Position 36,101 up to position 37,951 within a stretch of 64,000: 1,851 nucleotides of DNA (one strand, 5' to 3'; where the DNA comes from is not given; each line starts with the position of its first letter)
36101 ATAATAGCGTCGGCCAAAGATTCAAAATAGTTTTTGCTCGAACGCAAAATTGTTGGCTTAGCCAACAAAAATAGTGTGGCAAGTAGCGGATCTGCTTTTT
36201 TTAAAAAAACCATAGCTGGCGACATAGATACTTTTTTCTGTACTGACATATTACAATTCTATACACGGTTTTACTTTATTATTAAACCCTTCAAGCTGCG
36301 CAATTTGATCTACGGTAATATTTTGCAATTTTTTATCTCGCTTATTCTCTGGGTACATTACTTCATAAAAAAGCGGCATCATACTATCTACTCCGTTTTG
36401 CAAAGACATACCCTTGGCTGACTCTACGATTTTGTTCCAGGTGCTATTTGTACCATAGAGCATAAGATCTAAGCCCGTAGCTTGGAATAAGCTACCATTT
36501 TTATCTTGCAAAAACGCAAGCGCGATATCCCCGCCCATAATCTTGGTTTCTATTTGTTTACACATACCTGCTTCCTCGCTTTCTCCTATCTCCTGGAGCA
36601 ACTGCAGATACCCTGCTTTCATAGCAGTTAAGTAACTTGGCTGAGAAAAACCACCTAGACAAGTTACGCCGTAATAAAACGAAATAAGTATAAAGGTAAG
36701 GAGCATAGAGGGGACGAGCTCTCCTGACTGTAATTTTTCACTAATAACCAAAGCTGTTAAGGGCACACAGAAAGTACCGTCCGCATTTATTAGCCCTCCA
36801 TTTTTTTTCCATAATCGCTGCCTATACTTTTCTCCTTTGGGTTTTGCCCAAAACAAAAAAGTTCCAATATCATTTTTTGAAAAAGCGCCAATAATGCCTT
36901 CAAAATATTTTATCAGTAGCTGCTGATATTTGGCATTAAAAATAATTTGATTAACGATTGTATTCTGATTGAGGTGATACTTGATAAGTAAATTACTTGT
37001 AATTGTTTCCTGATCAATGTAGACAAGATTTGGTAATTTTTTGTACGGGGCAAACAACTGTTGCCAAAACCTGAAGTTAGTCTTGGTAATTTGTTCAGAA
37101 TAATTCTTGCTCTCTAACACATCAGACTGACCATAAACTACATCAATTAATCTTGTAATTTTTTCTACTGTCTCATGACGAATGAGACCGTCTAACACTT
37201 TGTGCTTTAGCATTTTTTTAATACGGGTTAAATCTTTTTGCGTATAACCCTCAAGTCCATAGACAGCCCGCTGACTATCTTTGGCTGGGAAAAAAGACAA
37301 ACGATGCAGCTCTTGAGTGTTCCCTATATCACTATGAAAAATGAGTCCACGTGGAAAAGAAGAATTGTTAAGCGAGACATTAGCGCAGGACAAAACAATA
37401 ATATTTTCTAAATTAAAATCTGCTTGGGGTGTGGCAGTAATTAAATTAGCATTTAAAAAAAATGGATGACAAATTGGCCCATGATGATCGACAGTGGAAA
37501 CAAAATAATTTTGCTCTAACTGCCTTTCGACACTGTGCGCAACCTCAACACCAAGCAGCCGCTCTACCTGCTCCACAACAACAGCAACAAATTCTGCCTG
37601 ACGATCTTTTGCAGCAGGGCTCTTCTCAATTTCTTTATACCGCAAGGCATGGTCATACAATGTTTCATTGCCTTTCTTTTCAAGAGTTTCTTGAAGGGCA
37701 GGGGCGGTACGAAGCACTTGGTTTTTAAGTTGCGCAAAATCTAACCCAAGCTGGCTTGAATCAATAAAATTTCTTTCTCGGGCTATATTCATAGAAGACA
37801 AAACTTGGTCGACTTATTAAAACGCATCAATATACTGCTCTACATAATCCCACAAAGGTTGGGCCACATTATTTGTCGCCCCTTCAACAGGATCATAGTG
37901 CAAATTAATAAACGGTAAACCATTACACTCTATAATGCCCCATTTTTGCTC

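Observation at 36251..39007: Stand-alone CphA-like ATP-grasp ligase co-transcribed with a 516-aa unknown protein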

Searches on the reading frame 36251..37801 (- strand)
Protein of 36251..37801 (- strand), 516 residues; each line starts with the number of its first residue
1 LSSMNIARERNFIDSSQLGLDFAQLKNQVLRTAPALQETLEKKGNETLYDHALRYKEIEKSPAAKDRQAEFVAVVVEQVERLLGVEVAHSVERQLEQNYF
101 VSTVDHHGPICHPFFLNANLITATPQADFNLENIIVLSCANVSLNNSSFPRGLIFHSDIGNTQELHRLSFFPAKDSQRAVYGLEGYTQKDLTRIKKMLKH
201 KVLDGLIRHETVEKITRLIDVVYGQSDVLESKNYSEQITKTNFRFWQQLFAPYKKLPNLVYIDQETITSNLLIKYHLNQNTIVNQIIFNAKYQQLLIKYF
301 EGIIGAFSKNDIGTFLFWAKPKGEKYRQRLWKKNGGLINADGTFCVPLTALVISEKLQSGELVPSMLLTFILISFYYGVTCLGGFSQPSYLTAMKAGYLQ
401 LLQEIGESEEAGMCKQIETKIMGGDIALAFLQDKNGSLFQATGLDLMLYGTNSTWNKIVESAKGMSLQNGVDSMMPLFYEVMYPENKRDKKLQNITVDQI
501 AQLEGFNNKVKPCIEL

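Call 3: search_protein_families(library=pfam, proteins=[window:36251-37801:-], max_evalue=0.1)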
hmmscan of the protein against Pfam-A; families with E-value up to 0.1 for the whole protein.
window:36251-37801:- (516 aa): 0 families

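Call 4: search_protein_families(library=ncbifam, proteins=[window:36251-37801:-], max_evalue=0.1)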
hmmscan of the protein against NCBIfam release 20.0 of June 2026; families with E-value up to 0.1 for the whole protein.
window:36251-37801:- (516 aa): 0 families

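Call 6: search_solved_structures(query=window:36251-37801:-, max_evalue=10)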
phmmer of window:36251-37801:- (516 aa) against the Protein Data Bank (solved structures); distinct sequences matched with E-value up to 10: 0.

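Call 7: find_homologous_proteins(query=window:36251-37801:-)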
Query window:36251-37801:- (516 aa): 306 proteins with E <= 0.001 among 8000 candidates; the best 120 are listed.
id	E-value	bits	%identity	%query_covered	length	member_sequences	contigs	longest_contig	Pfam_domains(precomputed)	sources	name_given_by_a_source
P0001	0.0e+0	1158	100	99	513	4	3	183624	-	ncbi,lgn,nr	ncbi:MAG: hypothetical protein KBC69_04150 [Candidatus Magasanikbacteria bacterium]|nr:hypothetical 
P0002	2.2e-295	998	87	99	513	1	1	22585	-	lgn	-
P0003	1.6e-234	797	69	99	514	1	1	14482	-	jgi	jgi:hypothetical protein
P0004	8.7e-190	650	58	97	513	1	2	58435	-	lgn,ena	-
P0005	1.1e-175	603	53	97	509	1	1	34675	-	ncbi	-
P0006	2.7e-175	602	52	97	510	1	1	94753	-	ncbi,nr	ncbi:MAG: hypothetical protein HYT15_04725 [Candidatus Magasanikbacteria bacterium]|nr:hypothetical 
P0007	3.4e-174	598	53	96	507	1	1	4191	-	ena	-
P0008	2.4e-167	576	53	96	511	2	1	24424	-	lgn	-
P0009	1.9e-161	556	51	96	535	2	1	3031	-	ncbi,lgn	-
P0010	1.2e-160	554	50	97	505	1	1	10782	-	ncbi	-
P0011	1.2e-159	550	50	96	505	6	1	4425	-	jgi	jgi:hypothetical protein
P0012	8.2e-159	548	51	96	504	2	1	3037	-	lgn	-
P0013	5.0e-158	545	50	96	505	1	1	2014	-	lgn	-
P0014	1.7e-157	543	49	97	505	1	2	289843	-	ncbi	-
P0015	4.0e-155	535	48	96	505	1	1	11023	-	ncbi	-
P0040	4.0e-140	486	43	96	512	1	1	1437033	-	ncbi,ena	-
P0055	5.5e-137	476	43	96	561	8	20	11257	-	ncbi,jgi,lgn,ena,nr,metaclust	ncbi:MAG: hypothetical protein UY65_C0016G0009 [Parcubacteria group bacterium GW2011_GWA2_51_12]|nr:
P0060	7.1e-136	472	42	97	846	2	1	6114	PF26317.1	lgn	-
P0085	1.1e-130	455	43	96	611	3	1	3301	-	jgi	-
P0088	3.0e-130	453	41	96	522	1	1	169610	-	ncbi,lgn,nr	ncbi:hypothetical protein JW911_04665 [Candidatus Peregrinibacteria bacterium]|nr:hypothetical prote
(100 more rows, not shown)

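Call 8: search_protein_families(library=pfam, proteins=[P0060, P0085, P0055], max_evalue=0.01)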
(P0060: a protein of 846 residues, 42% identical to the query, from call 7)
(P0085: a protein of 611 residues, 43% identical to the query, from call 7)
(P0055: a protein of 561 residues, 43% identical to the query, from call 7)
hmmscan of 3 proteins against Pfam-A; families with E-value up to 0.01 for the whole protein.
P0060 (846 aa): 1 family
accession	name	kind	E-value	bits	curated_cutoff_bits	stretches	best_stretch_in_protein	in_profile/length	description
PF20787.2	SPP1_GP23-1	-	0.0099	16.2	27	0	223-245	19-41/47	SPP1 phage GP23.1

P0085 (611 aa): 0 families

P0055 (561 aa): 0 families

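Call 9: find_encoding_contigs(protein=P0040, flank=6000, max_places=2)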
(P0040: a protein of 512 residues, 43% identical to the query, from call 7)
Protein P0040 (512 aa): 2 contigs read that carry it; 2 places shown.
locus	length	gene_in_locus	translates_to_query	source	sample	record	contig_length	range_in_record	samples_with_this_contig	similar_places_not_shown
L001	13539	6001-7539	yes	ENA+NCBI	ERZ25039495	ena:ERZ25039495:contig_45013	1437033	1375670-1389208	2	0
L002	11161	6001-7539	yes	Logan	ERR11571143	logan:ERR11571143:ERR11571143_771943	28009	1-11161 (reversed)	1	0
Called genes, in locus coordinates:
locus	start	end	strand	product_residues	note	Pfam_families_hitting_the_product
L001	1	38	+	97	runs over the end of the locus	PF04026:SpoVG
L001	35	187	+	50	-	-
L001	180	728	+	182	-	PF01807:Zn_ribbon_DnaG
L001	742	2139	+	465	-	-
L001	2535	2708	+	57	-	-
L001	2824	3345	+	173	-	-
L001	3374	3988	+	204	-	-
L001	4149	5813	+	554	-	PF00239:Resolvase, PF07508:Recombinase, PF13408:Zn_ribbon_recom (faint)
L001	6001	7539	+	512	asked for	-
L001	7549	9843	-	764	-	PF03717:PBP_dimer, PF21922:PBP_dimer_2 (weak), PF00905:Transpeptidase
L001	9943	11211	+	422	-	PF00675:Peptidase_M16, PF05193:Peptidase_M16_C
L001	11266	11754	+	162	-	PF00334:NDK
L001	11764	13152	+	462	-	PF04715:, PF00425:Chorismate_bind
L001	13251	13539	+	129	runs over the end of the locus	-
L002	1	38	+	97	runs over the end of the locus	PF04026:SpoVG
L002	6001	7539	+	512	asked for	-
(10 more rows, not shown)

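Call 10: find_encoding_contigs(protein=P0088, flank=6000, max_places=2)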
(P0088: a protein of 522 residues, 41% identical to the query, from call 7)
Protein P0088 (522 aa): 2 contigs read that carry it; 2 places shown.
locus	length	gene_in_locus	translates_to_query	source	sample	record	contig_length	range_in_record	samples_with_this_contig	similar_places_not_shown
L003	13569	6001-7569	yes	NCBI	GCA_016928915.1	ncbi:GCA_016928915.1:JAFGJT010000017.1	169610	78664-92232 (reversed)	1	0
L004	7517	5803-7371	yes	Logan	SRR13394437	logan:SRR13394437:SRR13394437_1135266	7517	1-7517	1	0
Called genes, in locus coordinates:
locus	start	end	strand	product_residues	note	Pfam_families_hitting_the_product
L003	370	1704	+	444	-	PF00206:Lyase_1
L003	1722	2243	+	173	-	PF10646:Germane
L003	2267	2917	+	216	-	PF00923:TAL_FSA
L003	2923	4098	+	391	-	PF00342:PGI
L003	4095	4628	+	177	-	PF06559:DCD_N, PF22769:DCD, PF22569:DCD_C (weak), PF00692:dUTPase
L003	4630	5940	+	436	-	PF00919:UPF0004, PF04055:Radical_SAM, PF01938:TRAM (weak), PF18693:TRAM_2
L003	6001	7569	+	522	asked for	-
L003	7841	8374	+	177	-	PF05239:PRC (weak)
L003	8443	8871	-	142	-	PF18895:T4SS_pilin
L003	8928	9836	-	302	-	PF01565:FAD_binding_4, PF02873:MurB_C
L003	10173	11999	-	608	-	PF00753:Lactamase_B, PF12706:Lactamase_B_2, PF22505:RNase_J_b_CASP, PF07521:RMMBL, PF17770:RNase_J_C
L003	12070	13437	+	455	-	PF21799:MurD-like_N (weak), PF08245:Mur_ligase_M, PF02875:Mur_ligase_C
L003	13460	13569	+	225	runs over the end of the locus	PF02463:SMC_N (faint), PF00005:ABC_tran, PF13304:AAA_21 (weak)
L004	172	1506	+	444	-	PF00206:Lyase_1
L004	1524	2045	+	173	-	PF10646:Germane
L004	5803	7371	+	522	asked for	-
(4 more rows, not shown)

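Call 16: find_related_loci(query=A1, collection=genome_contigs, flank=10000)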
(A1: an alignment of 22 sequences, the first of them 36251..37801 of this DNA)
Query A1 (516 aa) in genome_contigs; peptide patterns used: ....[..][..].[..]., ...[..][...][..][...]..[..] (x = any residue, [..] = any of these).
150 stretches matched a pattern; 111 encode a relative of the query (tblastn E <= 1e-3); the best 80 are kept; 79 distinct loci.
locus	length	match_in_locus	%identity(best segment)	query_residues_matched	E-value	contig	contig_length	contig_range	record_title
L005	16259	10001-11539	52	10-516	0e+0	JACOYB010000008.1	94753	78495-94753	MAG: Candidatus Magasanikbacteria bacterium isolate NC_groundwater_168_Ag_S-0.1um_42_11 S4_GD2017_2_S1_scaffold_384, who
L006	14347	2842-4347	49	14-516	2e-166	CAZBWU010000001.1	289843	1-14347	MAG TPA_asm: uncultured Gammaproteobacteria bacterium isolate SRP219642_co6_52 genome assembly, contig: NODE_6_length_28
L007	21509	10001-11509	53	17-516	0e+0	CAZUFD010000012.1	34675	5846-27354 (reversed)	MAG TPA_asm: uncultured Gammaproteobacteria bacterium isolate SRP269290_co6_41 genome assembly, contig: NODE_385_length_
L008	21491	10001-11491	48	25-516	3e-158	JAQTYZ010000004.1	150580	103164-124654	MAG: Patescibacteria group bacterium isolate STC_49 NODE_247_length_150580_cov_4.704765_Sandtown_C, whole genome shotgun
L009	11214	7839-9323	49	21-516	8e-156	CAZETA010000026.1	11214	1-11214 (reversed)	MAG TPA_asm: uncultured Gammaproteobacteria bacterium isolate SRP298887_co1_128 genome assembly, contig: NODE_6354_lengt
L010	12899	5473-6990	45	16-516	6e-154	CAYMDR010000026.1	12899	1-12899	MAG TPA_asm: uncultured Candidatus Peribacteria bacterium isolate SRP278252_co2_54 genome assembly, contig: NODE_10171_l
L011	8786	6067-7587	44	15-516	9e-150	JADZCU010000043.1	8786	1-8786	MAG: Candidatus Peregrinibacteria bacterium isolate SJ737 c_000000533264, whole genome shotgun sequence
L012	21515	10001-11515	44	15-513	7e-149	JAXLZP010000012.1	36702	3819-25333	MAG: Candidatus Gracilibacteria bacterium isolate STL-PAT5 C2.212.fa-12, whole genome shotgun sequence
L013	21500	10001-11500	45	22-516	6e-149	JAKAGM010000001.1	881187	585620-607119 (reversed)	MAG: bacterium isolate WY2.bin33 NODE_1_length_881187_cov_3.460649, whole genome shotgun sequence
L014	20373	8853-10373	43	15-516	8e-147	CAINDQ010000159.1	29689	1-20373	uncultured Candidatus Peregrinibacteria bacterium isolate Loclat_bin-10452 genome assembly, contig: bin-10452:159/159, w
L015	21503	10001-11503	43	22-516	8e-146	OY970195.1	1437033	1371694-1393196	MAG: Candidatus Peregrinibacteria bacterium isolate MFD02416.bin.c.20 genome assembly, chromosome: 1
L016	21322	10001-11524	44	12-516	1e-144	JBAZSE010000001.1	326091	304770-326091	MAG: Patescibacteria group bacterium isolate SO_2017_GW1_166 NODE_248_length_326091_cov_1.511925_OW334_2017, whole genom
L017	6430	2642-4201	43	2-516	2e-144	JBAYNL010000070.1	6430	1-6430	MAG: Candidatus Gracilibacteria bacterium isolate SO_2016_LW1_63 scaffold18319_LW64-88_2016, whole genome shotgun sequen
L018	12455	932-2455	42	15-516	1e-143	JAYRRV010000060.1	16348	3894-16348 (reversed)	MAG: Candidatus Gracilibacteria bacterium isolate XM1_ASGE3bin.38 k141_337543, whole genome shotgun sequence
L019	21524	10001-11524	42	15-516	3e-143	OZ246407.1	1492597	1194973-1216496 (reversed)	MAG: uncultured Candidatus Peribacteria bacterium isolate ERP124720_co1_61 genome assembly, chromosome: 1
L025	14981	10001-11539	43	14-516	1e-141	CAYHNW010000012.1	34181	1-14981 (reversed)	MAG TPA_asm: uncultured Candidatus Peribacteria bacterium isolate ERP119705_co14_518 genome assembly, contig: NODE_892_l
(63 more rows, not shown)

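Call 21: predict_structure(alignment_id=A2)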
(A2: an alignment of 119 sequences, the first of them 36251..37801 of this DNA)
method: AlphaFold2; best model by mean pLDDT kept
length: 516 residues; sequences in the alignment: 119
mean_pLDDT: 94.3   pTM: 0.93
mean pLDDT of the five models: 94.3, 93.5, 92.8, 92.5, 92.2
residues with pLDDT >= 90: 468; 70-90: 34; 50-70: 7; < 50: 7
segments of 3 or more residues with pLDDT < 50: 1-7
pLDDT, mean of each block of 10 residues (from residue 1): 44 86 98 97 97 91 85 98 98 95 95 94 89 97 89 96 95 91 96 98 97 98 98 98 97 95 98 98 98 98 95 95 93 95 97 98 98 97 96 98 97 95 95 94 97 96 96 95 94 95 85 94
secondary structure, 60 per line:
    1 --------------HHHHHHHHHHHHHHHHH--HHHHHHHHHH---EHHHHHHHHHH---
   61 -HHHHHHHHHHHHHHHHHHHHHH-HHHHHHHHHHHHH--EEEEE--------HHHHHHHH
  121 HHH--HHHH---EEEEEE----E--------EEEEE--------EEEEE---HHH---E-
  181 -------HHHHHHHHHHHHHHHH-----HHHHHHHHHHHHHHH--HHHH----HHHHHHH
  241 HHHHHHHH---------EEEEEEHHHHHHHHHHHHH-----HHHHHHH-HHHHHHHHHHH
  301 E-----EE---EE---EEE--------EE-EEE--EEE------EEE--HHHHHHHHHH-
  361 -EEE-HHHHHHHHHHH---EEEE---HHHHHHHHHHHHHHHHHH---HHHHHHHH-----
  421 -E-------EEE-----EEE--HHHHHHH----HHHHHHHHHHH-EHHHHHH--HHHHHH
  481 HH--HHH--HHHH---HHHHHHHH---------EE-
elements in order: H15-31 H34-43 H48-57 H62-83 H85-97 E100-104 H113-123 H126-129 E133-138 E152-156 E165-169 H188-203 H209-223 H226-229 H234-248 E258-263 H264-276 H282-288 H290-300 E317-319 E331-333 E336-338 E345-347 H350-359 E362-364 H366-376 E380-383 H387-404 H408-415 E430-432 E438-440 H443-449 H454-464 H467-472 H475-482 H490-493 H497-504

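Call 24: fold_search(model_id=the predicted structure, library=pdb)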
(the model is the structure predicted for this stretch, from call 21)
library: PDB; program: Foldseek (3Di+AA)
matches with E <= 10: 87; with E <= 0.001: 1
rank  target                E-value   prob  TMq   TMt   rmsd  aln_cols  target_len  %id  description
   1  4wbd                  1.2e-05  1.00  0.41  0.39   7.9       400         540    9  The crystal structure of BshC from Bacillus subtilis complexed with citrate and ADP (released 2014-12-31)
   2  1irx_B                1.9e-02  0.97  0.36  0.37  13.9       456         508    9  Crystal structure of class I lysyl-tRNA synthetase (released 2002-04-17)
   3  1irx_A                6.0e-02  0.85  0.35  0.36  14.2       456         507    9  Crystal structure of class I lysyl-tRNA synthetase (released 2002-04-17)
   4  7wz3_d                6.4e-01  0.02  0.11  0.11  25.9       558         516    9  Cryo-EM structure of human TRiC-tubulin-S1 state (released 2023-02-22)
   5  1jpn_B                8.3e-01  0.35  0.12  0.19  14.5       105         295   19  GMPPNP Complex of SRP GTPase NG Domain (released 2002-02-02)
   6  1ffh                  8.7e-01  0.33  0.12  0.19  14.5       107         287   19  N AND GTPASE DOMAINS OF THE SIGNAL SEQUENCE RECOGNITION PROTEIN FFH FROM THERMUS AQUATICUS (released 1997-12-31)
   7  1ls1                  1.1e+00  0.30  0.12  0.19  14.4       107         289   19  T. aquaticus Ffh NG Domain at 1.1A Resolution (released 2002-11-16)
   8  2c03_B                1.1e+00  0.30  0.12  0.19  14.3       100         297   18  GDP COMPLEX OF SRP GTPASE FFH NG DOMAIN (released 2007-02-13)
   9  1jpn_A                1.4e+00  0.25  0.12  0.19  14.2       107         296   18  GMPPNP Complex of SRP GTPase NG Domain (released 2002-02-02)
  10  2iy3_A                1.9e+00  0.05  0.15  0.17  20.3       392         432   11  Structure of the E. Coli Signal Regognition Particle (released 2006-11-02)
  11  2c03_A                1.9e+00  0.21  0.12  0.19  14.3       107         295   19  GDP COMPLEX OF SRP GTPASE FFH NG DOMAIN (released 2007-02-13)
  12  2ng1                  1.9e+00  0.20  0.12  0.19  14.4       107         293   19  N AND GTPASE DOMAINS OF THE SIGNAL SEQUENCE RECOGNITION PROTEIN FFH FROM THERMUS AQUATICUS (released 1999-07-30)
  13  1ng1                  2.0e+00  0.20  0.12  0.19  14.2       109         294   18  N AND GTPASE DOMAINS OF THE SIGNAL SEQUENCE RECOGNITION PROTEIN FFH FROM THERMUS AQUATICUS (released 1999-07-30)
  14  4k8k_A                2.2e+00  0.02  0.09  0.11  16.4       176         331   11  Crystal structure of probable sugar kinase protein from Rhizobium etli CFN 42 complexed with 1-(4-methoxyphenyl)-1-cyc (released 2013-05-01)
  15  3o65_C                2.3e+00  0.03  0.08  0.18  15.9       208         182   13  Crystal structure of a Josephin-ubiquitin complex: Evolutionary restraints on ataxin-3 deubiquitinating activity (released 2010-11-24)
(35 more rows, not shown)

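Call 27: search_solved_structures(query=A2, max_evalue=10, show_alignments=3)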
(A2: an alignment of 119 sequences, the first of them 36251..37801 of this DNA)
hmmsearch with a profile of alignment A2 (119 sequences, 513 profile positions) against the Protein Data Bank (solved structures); distinct sequences matched with E-value up to 10: 1.
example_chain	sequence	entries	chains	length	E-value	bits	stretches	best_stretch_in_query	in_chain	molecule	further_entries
9dze_A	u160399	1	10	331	0.35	12.4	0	21-55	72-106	pD5-14 A component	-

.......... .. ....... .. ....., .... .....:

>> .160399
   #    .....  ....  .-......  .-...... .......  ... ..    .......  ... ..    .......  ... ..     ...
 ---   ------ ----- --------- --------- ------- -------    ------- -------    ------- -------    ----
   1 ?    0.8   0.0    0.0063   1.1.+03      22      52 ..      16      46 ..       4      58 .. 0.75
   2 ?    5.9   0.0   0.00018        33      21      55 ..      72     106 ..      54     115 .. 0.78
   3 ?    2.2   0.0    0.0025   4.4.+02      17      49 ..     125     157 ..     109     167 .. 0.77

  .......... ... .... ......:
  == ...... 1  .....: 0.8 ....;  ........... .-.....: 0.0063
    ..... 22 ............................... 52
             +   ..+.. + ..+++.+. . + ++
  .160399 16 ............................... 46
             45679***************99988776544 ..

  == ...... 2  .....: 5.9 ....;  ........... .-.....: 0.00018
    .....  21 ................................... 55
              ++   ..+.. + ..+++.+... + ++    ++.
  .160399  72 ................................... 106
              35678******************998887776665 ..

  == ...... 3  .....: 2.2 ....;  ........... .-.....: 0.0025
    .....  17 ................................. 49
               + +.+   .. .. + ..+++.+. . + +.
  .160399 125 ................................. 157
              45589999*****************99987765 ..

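Call 28: search_protein_families(library=pfam, alignment_id=A1, max_evalue=1)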
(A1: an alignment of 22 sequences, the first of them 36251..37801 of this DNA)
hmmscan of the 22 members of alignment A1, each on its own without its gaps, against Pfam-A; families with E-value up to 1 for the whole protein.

A. member 1, window:36251-37801:- (516 aa): 0 families

B. families by the number of members that match (of 22 scanned): 5 families
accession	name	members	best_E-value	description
PF14069.11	SpoVIF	1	0.0023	Stage VI sporulation protein F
PF20252.3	BIG2_C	1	0.032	BIG2 C-terminal domain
PF14114.12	DUF4286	1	0.06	Domain of unknown function (DUF4286)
PF13080.11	DUF3926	1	0.076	Protein of unknown function (DUF3926)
PF17897.7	VCPO_N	1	0.11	Vanadium chloroperoxidase N-terminal domain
